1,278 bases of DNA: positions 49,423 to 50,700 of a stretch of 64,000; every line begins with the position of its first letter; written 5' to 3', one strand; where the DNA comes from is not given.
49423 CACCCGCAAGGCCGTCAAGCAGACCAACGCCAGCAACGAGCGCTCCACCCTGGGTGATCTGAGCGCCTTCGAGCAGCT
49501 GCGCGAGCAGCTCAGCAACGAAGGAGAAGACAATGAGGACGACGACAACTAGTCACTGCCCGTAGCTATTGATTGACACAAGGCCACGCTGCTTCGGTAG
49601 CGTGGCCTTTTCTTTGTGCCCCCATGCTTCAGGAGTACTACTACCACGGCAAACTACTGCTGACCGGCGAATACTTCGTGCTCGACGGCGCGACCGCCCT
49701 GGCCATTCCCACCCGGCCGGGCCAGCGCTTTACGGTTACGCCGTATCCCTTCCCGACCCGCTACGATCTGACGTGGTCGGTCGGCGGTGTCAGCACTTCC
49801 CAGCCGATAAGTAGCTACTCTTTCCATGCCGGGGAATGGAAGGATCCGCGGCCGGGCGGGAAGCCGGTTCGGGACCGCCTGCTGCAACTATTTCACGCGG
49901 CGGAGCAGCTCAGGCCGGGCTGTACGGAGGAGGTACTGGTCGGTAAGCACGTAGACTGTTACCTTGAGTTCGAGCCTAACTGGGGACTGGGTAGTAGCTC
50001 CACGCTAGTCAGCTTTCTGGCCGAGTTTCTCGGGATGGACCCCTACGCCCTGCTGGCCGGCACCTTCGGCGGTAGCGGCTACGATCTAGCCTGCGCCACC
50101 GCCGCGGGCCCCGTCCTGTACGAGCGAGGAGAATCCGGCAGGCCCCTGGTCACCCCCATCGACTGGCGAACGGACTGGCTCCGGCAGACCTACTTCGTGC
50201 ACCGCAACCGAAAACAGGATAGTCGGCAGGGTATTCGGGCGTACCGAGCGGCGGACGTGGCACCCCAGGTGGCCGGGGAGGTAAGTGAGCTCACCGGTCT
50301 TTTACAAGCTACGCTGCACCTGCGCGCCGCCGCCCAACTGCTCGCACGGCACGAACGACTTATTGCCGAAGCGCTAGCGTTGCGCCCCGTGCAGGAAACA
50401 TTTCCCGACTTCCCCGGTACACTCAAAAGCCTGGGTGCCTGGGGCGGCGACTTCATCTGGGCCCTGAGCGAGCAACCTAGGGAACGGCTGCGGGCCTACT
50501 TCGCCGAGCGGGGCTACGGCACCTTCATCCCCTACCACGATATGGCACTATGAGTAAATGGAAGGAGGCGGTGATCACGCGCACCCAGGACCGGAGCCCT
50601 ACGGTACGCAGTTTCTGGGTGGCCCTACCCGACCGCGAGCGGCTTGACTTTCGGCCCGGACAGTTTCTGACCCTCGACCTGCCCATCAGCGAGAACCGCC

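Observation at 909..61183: Dispersed GC-rich 18-28 nt repeat (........-NCGC-RGGTGC) inside unrelated genes, in different frames, and in intergenic DNA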

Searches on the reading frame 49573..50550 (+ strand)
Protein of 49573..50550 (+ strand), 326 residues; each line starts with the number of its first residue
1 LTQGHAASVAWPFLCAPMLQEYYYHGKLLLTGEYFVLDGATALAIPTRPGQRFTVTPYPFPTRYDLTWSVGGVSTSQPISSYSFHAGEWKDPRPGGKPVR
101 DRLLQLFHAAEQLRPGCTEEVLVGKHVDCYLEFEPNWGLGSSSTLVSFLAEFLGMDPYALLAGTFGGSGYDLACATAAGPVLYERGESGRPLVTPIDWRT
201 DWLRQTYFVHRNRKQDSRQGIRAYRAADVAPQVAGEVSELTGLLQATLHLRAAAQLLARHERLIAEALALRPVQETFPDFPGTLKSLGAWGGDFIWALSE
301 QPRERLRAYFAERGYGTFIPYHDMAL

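Call 11: find_homologous_proteins(query=window:49573-50550:+)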
Query window:49573-50550:+ (326 aa): 7999 proteins with E <= 0.001 among 8000 candidates; the best 120 are listed.
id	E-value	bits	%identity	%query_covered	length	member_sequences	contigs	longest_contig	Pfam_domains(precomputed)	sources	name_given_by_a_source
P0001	8.4e-191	652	91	95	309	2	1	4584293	-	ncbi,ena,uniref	ncbi:GYDIA family GHMP kinase [Neolewinella sp.]|uniref:GYDIA family GHMP kinase n=1 Tax=Neolewinell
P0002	1.9e-148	512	74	95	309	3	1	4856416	-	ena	-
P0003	3.2e-138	479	69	95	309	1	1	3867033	-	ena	-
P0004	1.7e-127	444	65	93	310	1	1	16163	-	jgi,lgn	-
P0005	4.9e-124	432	63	94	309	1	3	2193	-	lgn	-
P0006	1.4e-104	368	58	94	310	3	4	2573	-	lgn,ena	-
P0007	3.1e-104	367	58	94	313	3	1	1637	-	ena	-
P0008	9.4e-104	365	58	94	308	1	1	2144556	-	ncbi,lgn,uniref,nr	ncbi:hypothetical protein CLV84_2414 [Neolewinella xylanilytica]|uniref:Mevalonate kinase n=1 Tax=Ne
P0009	3.5e-103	364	57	93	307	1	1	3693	-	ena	-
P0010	7.0e-103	363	57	94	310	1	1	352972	-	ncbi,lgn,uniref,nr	ncbi:mevalonate kinase [Lewinella aquimaris]|uniref:Mevalonate kinase n=1 Tax=Neolewinella aquimaris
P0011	1.1e-102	362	56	95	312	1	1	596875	-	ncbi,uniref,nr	ncbi:hypothetical protein LEM8419_02496 [Neolewinella maritima]|uniref:GHMP kinase n=1 Tax=Neolewine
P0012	1.2e-102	362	58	94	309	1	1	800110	-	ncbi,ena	-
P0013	1.9e-102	361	57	94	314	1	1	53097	-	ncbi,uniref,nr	ncbi:GYDIA family GHMP kinase [Lewinella sp. JB7]|uniref:GYDIA family GHMP kinase n=1 Tax=Lewinella 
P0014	2.3e-102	361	56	94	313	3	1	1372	-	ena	-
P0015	4.0e-102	360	57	95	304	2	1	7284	-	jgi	jgi:mevalonate kinase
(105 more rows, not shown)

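Call 12: find_encoding_contigs(protein=P0001, flank=10000, max_places=3)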
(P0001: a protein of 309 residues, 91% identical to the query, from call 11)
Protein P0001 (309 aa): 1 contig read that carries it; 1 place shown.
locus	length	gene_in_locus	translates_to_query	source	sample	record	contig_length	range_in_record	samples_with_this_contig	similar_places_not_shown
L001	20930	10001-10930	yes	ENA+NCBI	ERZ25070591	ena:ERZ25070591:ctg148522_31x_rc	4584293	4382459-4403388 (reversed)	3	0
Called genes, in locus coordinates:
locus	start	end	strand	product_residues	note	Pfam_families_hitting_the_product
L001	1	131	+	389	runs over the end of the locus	PF01544:CorA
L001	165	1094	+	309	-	PF28533:DUF8429 (weak), PF28532:DUF8428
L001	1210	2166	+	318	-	PF03255:ACCA, PF01039:Carboxyl_trans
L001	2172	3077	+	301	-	PF00701:DHDPS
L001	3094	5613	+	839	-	-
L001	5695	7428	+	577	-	PF13585:CHU_C (weak)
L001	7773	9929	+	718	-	PF00575:S1 (weak), PF13509:S1_2 (faint), PF00575:S1, PF21710:Spt6_S1 (weak), PF23459:S1_RRP5 (weak), PF00575:S1, PF23459:S1_RRP5 (weak), PF00575:S1 (weak)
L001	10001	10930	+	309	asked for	-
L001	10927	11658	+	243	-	PF00970:FAD_binding_6, PF00175:NAD_binding_1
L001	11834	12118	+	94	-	-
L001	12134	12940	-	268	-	PF00929:RNase_T, PF20600:ExoX-like_C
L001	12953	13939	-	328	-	PF13439:Glyco_transf_4, PF00534:Glycos_transf_1, PF13692:Glyco_trans_1_4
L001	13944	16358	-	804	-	PF03065:Glyco_hydro_57, PF12055:DUF3536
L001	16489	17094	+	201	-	PF00081:Sod_Fe_N, PF02777:Sod_Fe_C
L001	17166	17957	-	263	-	-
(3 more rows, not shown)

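Call 13: find_encoding_contigs(protein=P0002, flank=10000, max_places=3)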
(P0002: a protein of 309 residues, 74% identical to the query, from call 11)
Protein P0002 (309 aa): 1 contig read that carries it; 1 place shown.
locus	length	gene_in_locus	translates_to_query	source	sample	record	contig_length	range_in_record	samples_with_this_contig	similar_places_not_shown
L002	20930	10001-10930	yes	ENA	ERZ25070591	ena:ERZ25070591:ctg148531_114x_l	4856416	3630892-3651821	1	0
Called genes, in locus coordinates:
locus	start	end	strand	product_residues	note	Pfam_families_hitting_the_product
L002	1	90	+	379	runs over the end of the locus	PF01544:CorA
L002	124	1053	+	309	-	PF28533:DUF8429 (weak), PF28532:DUF8428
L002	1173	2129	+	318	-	PF03255:ACCA, PF01039:Carboxyl_trans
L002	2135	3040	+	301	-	PF00701:DHDPS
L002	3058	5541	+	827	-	PF05359:DUF748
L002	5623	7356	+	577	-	PF13585:CHU_C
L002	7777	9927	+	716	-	PF00575:S1 (weak), PF13509:S1_2 (faint), PF21710:Spt6_S1 (faint), PF00575:S1, PF23459:S1_RRP5 (weak), PF00575:S1, PF23459:S1_RRP5 (weak), PF00575:S1 (weak)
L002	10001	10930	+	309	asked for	-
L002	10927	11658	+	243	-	PF00970:FAD_binding_6, PF00175:NAD_binding_1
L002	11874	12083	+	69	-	-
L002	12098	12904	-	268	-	PF00929:RNase_T, PF20600:ExoX-like_C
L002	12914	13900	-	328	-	PF13439:Glyco_transf_4, PF00534:Glycos_transf_1, PF13692:Glyco_trans_1_4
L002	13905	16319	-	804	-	PF03065:Glyco_hydro_57, PF12055:DUF3536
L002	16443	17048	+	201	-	PF00081:Sod_Fe_N, PF02777:Sod_Fe_C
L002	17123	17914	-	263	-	-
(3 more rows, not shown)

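Call 14: find_encoding_contigs(protein=P0003, flank=10000, max_places=3)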
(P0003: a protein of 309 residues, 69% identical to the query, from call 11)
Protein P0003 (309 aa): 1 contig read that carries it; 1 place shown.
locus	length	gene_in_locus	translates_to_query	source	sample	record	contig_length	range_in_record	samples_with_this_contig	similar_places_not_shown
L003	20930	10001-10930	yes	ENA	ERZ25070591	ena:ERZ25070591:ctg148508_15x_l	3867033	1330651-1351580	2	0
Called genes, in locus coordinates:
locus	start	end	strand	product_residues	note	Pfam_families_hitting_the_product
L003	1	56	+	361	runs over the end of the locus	PF01544:CorA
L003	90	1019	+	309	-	PF28533:DUF8429 (weak), PF28532:DUF8428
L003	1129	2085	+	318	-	PF03255:ACCA, PF01039:Carboxyl_trans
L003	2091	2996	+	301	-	PF00701:DHDPS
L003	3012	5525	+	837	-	PF05359:DUF748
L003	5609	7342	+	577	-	PF13585:CHU_C (weak)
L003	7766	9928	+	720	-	PF00575:S1 (weak), PF13509:S1_2 (faint), PF00575:S1, PF21710:Spt6_S1 (weak), PF23459:S1_RRP5 (weak), PF00575:S1, PF23459:S1_RRP5 (weak), PF00575:S1 (weak)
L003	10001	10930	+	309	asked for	-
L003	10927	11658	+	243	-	PF00970:FAD_binding_6, PF00175:NAD_binding_1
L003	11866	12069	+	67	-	-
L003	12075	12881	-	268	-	PF00929:RNase_T, PF20600:ExoX-like_C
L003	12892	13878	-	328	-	PF13439:Glyco_transf_4, PF13579:Glyco_trans_4_4 (weak), PF00534:Glycos_transf_1, PF13692:Glyco_trans_1_4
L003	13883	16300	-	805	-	PF03065:Glyco_hydro_57, PF12055:DUF3536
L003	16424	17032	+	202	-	PF00081:Sod_Fe_N, PF02777:Sod_Fe_C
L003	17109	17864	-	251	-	-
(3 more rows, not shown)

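Call 52: find_encoding_contigs(protein=P0010, flank=10000, max_places=1)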
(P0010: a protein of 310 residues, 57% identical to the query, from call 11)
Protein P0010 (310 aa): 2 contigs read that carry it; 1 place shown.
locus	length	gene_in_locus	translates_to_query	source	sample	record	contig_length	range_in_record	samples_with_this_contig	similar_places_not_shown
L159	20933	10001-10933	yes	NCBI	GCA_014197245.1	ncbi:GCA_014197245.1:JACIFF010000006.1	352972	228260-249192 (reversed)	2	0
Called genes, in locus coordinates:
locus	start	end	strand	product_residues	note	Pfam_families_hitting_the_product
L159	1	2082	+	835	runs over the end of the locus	PF05170:AsmA (weak)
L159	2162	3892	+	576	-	PF13585:CHU_C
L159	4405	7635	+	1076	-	PF18962:Por_Secre_tail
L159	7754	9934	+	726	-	PF00575:S1 (weak), PF13509:S1_2 (faint), PF00575:S1, PF21710:Spt6_S1 (weak), PF23459:S1_RRP5 (weak), PF00575:S1, PF23459:S1_RRP5 (weak), PF00575:S1 (weak)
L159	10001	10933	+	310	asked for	-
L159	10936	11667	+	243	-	PF00970:FAD_binding_6, PF00175:NAD_binding_1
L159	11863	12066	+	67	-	-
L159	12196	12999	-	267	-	PF00929:RNase_T, PF13482:RNase_H_2 (faint), PF20600:ExoX-like_C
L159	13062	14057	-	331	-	PF13439:Glyco_transf_4, PF13579:Glyco_trans_4_4 (weak), PF00534:Glycos_transf_1, PF13692:Glyco_trans_1_4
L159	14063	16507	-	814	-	PF03065:Glyco_hydro_57, PF12055:DUF3536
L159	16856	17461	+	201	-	PF00081:Sod_Fe_N, PF02777:Sod_Fe_C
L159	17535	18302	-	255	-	PF14520:HHH_5 (weak)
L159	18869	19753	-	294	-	PF01513:NAD_kinase, PF20143:NAD_kinase_C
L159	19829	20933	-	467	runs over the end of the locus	PF01103:Omp85 (weak)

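Call 53: find_encoding_contigs(protein=P0008, flank=10000, max_places=1)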
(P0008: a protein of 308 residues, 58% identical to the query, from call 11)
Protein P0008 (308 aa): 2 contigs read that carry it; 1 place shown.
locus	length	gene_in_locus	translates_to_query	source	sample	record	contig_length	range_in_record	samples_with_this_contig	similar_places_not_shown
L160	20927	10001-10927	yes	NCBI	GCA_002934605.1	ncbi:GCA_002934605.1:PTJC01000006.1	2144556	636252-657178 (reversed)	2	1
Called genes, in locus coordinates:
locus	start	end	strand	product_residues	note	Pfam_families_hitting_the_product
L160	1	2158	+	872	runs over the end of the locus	PF05359:DUF748 (weak)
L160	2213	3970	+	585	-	PF13585:CHU_C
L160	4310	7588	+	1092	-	PF18962:Por_Secre_tail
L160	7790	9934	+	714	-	PF21710:Spt6_S1 (faint), PF00575:S1 (weak), PF13509:S1_2 (faint), PF00575:S1, PF23459:S1_RRP5 (weak), PF00575:S1, PF23459:S1_RRP5 (weak), PF00575:S1 (weak)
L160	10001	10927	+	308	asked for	-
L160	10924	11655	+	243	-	PF00970:FAD_binding_6, PF00175:NAD_binding_1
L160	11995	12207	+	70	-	-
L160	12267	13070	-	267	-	PF00929:RNase_T, PF20600:ExoX-like_C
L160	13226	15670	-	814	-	PF03065:Glyco_hydro_57, PF12055:DUF3536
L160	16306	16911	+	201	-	PF00081:Sod_Fe_N, PF02777:Sod_Fe_C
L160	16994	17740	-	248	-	-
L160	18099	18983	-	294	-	PF01513:NAD_kinase, PF20143:NAD_kinase_C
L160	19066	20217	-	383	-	PF13439:Glyco_transf_4, PF13579:Glyco_trans_4_4 (weak), PF20706:GT4-conflict, PF00534:Glycos_transf_1, PF13692:Glyco_trans_1_4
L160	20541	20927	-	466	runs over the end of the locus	PF01103:Omp85 (weak)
